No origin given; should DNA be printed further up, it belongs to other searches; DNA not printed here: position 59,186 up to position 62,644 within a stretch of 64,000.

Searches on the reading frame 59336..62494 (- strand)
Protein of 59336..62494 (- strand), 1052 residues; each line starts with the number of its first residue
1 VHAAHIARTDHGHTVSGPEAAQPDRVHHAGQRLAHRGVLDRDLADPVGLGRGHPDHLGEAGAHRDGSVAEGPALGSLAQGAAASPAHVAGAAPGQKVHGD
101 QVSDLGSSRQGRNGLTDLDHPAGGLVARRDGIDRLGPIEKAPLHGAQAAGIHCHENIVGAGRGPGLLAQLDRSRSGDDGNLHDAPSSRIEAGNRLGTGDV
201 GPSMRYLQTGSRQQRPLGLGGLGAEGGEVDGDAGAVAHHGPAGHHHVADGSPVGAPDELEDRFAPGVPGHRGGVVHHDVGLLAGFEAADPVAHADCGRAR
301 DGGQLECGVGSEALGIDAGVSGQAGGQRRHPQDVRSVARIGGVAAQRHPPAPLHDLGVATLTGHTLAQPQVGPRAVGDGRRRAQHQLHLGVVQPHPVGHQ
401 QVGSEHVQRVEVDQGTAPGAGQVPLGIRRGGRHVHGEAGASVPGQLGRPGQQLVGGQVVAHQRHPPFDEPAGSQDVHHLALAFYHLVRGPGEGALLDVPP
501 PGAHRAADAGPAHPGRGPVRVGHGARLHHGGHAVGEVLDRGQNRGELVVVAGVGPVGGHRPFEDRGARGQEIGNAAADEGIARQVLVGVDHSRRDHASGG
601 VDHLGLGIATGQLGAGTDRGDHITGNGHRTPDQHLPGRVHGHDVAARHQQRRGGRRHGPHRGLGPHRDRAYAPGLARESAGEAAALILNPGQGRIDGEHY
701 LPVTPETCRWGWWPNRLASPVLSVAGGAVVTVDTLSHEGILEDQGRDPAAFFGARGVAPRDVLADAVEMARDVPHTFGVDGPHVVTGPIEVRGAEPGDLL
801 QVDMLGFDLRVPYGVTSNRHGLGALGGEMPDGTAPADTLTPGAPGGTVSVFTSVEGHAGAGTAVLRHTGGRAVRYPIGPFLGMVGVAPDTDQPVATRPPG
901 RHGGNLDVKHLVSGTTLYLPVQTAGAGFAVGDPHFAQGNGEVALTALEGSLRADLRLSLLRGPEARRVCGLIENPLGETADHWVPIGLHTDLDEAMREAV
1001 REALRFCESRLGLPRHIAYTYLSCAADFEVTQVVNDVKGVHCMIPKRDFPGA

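Call 83: search_protein_families(library=pfam, proteins=[window:59336-62494:-], max_evalue=0.00001)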
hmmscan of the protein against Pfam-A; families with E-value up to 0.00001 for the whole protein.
window:59336-62494:- (1052 aa): 1 family
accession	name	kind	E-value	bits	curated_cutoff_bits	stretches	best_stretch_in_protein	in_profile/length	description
PF03069.20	FmdA_AmdA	-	3e-25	89.4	27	1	895-1035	202-356/373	Acetamidase/Formamidase family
